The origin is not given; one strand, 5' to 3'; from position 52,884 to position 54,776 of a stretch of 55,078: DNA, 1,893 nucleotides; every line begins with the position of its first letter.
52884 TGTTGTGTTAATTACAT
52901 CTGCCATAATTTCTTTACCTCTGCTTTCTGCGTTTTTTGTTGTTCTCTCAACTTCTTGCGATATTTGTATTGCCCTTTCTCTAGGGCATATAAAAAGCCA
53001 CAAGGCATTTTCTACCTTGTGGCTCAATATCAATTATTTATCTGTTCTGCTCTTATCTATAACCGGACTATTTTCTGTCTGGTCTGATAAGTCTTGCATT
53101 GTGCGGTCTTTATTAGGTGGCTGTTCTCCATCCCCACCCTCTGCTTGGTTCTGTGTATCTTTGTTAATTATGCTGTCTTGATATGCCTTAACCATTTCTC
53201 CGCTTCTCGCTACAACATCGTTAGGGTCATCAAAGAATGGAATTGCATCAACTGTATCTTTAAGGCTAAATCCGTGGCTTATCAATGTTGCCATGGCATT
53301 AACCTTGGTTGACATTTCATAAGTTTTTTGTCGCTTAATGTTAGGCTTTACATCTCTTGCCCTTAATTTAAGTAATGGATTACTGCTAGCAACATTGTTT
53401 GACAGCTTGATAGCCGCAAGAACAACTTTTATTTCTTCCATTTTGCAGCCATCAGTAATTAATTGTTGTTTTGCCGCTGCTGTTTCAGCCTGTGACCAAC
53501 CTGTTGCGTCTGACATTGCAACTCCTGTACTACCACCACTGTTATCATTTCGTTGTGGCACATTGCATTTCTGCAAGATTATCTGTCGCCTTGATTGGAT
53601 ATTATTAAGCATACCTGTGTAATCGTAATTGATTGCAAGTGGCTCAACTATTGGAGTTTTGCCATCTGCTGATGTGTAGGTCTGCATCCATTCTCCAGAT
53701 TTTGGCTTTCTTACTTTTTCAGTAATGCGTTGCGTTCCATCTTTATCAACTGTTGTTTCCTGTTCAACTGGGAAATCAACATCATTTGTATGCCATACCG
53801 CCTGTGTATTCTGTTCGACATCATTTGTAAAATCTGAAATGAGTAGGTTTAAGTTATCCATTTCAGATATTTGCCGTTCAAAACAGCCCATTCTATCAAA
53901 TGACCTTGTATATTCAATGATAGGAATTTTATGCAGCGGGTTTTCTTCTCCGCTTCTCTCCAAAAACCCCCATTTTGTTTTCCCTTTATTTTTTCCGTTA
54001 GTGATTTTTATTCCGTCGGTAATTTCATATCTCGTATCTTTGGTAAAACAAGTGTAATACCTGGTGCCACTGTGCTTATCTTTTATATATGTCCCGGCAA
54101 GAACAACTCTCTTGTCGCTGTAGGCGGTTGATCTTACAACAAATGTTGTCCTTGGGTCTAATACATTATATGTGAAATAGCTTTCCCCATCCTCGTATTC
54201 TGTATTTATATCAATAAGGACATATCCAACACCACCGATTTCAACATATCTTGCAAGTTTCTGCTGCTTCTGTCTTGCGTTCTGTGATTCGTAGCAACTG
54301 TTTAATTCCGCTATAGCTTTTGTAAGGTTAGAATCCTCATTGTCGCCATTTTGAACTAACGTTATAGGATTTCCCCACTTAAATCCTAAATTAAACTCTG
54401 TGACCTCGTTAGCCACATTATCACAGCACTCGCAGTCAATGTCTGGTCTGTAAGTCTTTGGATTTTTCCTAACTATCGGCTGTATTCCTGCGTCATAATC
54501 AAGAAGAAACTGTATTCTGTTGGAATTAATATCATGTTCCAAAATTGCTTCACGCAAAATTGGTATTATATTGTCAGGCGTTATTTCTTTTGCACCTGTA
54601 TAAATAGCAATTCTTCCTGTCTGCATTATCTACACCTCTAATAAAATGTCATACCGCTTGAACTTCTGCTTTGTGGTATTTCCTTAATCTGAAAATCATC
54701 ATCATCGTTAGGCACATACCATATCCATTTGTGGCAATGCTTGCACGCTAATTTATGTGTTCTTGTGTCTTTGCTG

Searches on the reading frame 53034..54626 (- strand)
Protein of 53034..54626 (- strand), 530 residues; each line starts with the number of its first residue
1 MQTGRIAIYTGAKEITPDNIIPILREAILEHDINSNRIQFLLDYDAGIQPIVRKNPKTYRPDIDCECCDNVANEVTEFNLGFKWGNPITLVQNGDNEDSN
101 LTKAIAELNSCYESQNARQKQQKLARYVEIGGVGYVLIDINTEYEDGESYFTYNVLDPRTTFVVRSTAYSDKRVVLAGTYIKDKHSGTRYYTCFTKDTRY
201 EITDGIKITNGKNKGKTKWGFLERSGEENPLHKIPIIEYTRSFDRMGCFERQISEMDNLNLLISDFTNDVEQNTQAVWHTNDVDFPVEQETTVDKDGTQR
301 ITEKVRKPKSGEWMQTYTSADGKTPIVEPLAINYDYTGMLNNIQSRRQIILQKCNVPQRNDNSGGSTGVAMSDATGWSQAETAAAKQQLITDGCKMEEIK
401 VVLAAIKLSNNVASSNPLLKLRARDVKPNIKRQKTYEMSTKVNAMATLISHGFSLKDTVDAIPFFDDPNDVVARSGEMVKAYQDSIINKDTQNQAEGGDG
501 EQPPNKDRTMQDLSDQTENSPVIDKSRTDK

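Call 49: search_protein_families(library=phrogs, proteins=[window:53034-54626:-], max_evalue=0.001)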
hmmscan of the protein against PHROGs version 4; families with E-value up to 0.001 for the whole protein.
window:53034-54626:- (530 aa): 1 family
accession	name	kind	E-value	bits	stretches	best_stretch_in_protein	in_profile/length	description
phrog_64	-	head and packaging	4.2e-39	135.4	1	14-516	68-525/547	portal protein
